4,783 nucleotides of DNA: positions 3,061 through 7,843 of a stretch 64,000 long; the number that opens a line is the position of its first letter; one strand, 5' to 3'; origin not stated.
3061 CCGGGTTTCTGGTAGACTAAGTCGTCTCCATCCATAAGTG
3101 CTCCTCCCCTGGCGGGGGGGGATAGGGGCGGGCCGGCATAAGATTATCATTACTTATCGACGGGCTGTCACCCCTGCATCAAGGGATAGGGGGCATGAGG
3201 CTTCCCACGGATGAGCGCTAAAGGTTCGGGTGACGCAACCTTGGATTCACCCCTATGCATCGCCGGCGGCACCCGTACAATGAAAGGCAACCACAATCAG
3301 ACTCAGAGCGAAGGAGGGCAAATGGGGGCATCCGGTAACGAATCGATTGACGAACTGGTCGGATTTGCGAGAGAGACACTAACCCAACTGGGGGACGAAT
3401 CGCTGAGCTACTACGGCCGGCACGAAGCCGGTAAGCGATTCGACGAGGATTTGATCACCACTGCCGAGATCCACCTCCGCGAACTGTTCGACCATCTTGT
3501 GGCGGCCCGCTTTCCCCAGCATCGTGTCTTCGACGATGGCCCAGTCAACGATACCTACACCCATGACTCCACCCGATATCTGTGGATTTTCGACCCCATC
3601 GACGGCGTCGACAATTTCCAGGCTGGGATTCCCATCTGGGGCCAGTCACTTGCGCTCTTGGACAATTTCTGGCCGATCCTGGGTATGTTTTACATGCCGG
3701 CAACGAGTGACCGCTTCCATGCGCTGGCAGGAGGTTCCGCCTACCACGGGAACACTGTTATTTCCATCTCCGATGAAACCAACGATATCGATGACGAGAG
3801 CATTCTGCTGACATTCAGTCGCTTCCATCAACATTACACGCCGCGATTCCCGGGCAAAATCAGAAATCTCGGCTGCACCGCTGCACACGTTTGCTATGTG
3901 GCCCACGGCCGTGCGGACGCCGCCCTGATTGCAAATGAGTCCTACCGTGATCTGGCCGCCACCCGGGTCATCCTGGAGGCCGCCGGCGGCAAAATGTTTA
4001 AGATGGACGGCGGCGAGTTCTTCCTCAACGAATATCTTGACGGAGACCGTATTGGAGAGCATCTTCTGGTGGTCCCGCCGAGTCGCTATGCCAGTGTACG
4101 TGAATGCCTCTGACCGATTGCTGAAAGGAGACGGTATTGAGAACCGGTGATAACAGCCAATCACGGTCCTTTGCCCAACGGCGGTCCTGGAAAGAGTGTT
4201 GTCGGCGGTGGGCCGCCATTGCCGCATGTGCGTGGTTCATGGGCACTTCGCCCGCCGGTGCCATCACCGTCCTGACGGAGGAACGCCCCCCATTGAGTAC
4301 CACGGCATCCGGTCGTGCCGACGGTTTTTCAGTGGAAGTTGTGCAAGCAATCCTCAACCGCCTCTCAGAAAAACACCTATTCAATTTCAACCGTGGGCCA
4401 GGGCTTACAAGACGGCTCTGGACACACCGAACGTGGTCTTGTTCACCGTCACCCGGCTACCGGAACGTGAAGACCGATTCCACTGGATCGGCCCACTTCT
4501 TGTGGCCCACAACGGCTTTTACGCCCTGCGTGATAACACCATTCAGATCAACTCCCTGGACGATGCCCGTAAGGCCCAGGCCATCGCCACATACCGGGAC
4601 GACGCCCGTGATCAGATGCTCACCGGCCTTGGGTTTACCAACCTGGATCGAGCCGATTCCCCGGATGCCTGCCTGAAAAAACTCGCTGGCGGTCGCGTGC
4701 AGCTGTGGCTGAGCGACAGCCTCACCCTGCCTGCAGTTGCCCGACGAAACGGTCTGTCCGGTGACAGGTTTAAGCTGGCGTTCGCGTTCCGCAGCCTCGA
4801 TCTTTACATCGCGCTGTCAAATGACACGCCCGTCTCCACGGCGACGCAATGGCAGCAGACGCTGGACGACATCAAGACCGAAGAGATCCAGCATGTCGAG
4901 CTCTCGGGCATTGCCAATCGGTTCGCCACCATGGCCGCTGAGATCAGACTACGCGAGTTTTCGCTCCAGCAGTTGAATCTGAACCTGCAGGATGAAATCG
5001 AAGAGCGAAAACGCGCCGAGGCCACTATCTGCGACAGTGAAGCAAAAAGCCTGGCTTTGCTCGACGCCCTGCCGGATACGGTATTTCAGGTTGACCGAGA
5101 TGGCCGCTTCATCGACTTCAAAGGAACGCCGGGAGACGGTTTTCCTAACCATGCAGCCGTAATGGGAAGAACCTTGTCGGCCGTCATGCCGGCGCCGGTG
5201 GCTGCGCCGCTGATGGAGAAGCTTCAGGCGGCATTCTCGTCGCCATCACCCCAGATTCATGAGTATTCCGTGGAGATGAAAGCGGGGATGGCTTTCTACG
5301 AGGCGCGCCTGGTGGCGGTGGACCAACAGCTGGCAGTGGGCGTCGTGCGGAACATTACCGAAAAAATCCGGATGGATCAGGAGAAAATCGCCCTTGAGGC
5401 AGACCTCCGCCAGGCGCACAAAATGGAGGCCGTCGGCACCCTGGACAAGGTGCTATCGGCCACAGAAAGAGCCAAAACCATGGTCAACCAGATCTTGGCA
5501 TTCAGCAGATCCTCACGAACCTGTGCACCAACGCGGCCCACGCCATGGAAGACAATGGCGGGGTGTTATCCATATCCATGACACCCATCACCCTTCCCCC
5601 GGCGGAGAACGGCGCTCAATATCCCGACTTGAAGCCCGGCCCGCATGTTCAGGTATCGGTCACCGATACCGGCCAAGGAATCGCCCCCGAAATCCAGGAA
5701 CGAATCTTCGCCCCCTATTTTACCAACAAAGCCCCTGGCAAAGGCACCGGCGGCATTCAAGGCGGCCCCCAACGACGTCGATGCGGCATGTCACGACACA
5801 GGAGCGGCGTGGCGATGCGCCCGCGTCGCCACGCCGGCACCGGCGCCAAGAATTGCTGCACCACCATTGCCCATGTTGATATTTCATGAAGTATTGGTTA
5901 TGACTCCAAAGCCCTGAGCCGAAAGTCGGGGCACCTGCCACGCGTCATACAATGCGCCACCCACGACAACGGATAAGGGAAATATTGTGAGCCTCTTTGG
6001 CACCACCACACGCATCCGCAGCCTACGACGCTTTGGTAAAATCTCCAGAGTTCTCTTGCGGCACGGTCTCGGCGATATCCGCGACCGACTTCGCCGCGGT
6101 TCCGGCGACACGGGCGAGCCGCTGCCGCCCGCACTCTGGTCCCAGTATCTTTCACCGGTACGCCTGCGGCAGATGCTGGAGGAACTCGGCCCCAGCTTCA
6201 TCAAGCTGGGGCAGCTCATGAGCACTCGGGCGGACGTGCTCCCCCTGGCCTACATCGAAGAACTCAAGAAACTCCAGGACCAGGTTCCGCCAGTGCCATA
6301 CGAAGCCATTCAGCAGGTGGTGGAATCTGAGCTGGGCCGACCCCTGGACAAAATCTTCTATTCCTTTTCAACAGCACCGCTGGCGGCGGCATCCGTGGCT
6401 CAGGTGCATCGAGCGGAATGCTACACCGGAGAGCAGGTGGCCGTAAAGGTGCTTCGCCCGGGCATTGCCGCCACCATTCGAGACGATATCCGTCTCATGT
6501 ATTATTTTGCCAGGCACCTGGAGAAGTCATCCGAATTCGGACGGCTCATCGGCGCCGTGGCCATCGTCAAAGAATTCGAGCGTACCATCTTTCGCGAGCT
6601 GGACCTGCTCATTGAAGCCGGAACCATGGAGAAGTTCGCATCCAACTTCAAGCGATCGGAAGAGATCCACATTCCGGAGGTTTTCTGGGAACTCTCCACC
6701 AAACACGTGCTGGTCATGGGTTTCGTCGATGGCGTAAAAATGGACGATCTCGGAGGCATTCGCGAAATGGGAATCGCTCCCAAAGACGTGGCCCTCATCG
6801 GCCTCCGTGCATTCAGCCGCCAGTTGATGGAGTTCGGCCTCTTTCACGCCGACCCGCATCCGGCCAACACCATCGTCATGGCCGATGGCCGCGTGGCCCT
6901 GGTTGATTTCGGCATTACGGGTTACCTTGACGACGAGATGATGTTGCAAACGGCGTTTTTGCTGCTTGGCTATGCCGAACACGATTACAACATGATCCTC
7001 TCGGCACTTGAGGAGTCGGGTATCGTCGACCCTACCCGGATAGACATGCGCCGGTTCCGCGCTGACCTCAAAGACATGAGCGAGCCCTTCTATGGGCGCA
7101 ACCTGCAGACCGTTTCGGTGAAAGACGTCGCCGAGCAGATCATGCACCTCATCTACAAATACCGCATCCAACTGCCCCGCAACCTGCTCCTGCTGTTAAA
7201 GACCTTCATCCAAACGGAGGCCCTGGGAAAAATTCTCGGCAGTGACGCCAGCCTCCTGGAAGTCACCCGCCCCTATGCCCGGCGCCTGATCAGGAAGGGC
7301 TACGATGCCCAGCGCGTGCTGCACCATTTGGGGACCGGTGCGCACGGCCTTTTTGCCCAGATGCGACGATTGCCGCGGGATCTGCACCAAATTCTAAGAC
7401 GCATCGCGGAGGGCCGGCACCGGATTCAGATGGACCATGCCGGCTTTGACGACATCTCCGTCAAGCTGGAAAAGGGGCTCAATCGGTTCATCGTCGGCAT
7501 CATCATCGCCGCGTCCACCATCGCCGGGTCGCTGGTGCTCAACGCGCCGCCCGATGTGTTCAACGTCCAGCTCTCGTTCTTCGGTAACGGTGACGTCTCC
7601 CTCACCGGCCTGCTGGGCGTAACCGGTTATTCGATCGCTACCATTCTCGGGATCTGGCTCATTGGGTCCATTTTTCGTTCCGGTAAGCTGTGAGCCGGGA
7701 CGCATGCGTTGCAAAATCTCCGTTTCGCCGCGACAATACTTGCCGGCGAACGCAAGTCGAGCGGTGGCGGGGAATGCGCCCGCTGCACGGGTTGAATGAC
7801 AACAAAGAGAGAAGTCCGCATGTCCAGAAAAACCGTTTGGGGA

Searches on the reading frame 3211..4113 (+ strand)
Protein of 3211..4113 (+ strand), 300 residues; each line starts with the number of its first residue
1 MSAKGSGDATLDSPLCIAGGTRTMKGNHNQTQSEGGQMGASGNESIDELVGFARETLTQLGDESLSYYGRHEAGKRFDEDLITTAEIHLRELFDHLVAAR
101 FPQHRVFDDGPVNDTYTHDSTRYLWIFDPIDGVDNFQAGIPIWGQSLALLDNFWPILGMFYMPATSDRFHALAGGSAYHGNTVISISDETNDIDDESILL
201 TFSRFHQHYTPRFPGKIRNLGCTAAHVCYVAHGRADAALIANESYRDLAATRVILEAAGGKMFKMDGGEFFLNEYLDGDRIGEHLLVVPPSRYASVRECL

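Call 32: search_protein_families(library=ncbifam, proteins=[window:3211-4113:+], max_evalue=0.01)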
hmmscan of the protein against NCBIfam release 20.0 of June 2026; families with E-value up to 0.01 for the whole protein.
window:3211-4113:+ (300 aa): 6 families
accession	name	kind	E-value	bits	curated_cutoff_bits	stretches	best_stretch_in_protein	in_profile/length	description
TIGR02067.1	his_9_HisN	equivalog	2.4e-26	92.8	275.15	1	62-270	14-229/252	histidinol-phosphatase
NF009321.0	PRK12676.1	equivalog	4.4e-22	78.4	264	1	118-271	78-235/264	bifunctional fructose-bisphosphatase/inositol-phosphate phosphatase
TIGR01331.1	bisphos_cysQ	equivalog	2.3e-15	56.9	228.8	1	72-272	25-234/250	3'(2'),5'-bisphosphate nucleotidase CysQ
NF010678.0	PRK14076.1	equivalog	6.4e-11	41.8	493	1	163-269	140-255/570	bifunctional NADP phosphatase/NAD kinase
NF008182.0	PRK10931.1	equivalog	6.6e-07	28.7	379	1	74-264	29-222/246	3'(2'),5'-bisphosphate nucleotidase CysQ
NF008027.1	PRK10757.1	equivalog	1e-06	27.9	332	1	72-273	30-238/267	inositol-1-monophosphatase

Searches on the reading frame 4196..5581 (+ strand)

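Call 32: search_protein_families(library=ncbifam, proteins=[window:4196-5581:+], max_evalue=0.01)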
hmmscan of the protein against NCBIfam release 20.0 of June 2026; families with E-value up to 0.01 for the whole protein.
window:4196-5581:+ (461 aa): 3 families
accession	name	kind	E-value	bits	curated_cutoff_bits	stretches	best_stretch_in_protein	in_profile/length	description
NF010411.0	PRK13837.1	equivalog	1.1e-07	30.2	647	1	378-416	415-453/828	two-component system VirA-like sensor kinase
TIGR00229.1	sensory_box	domain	0.0052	16.9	22.9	0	281-396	3-125/126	PAS domain S-box protein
NF008302.0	PRK11091.1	equivalog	0.01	14.1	838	0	249-395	121-274/779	aerobic respiration two-component sensor histidine kinase ArcB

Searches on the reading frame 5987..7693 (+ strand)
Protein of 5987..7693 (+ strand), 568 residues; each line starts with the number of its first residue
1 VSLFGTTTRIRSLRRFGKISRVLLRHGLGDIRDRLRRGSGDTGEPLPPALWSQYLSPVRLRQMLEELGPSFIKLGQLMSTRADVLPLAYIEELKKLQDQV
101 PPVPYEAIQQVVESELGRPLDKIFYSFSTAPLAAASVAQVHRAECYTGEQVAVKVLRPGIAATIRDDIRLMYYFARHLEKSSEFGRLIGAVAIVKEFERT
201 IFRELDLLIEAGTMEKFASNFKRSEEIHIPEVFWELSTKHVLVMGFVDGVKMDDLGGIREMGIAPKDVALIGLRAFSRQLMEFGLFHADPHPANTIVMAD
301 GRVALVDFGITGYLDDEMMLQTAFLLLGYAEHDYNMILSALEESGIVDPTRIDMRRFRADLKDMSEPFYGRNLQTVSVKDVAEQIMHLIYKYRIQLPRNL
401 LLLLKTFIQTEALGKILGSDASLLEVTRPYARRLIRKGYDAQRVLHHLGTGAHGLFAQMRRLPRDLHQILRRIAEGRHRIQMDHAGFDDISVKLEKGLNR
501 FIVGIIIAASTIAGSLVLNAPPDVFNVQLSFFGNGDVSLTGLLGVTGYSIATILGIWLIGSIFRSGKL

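Call 32: search_protein_families(library=ncbifam, proteins=[window:5987-7693:+], max_evalue=0.01)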
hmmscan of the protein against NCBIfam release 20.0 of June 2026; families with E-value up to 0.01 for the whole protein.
window:5987-7693:+ (568 aa): 8 families
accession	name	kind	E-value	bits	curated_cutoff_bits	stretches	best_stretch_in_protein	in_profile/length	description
TIGR01982.1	UbiB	equivalog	2.9e-121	405.1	487.55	1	14-444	2-435/436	2-polyprenylphenol 6-hydroxylase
NF003404.0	PRK04750.1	equivalog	7.9e-98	328.4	667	1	12-518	3-515/529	ubiquinone biosynthesis regulatory protein kinase UbiB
NF050082.1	ATPase_MABP1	exception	1.8e-35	122.6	800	1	60-413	53-412/435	macrolide-binding ATPase MABP-1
NF011463.0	PRK14879.1-4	equivalog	1.7e-06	27.6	188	1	222-313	75-162/237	Kae1-associated kinase Bud32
NF033483.0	PknB_PASTA_kin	equivalog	6.8e-05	22.1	450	1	282-324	125-167/563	Stk1 family PASTA domain-containing Ser/Thr kinase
TIGR03724.2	arch_bud32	equivalog_domain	7.9e-05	22.2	125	1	223-315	51-135/193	KEOPS complex kinase/ATPase Bud32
NF011461.0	PRK14879.1-2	equivalog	0.00014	21.7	372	1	238-316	76-151/225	Kae1-associated kinase Bud32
NF011464.0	PRK14879.1-7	equivalog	0.0027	17.5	246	1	221-317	60-154/221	Kae1-associated kinase Bud32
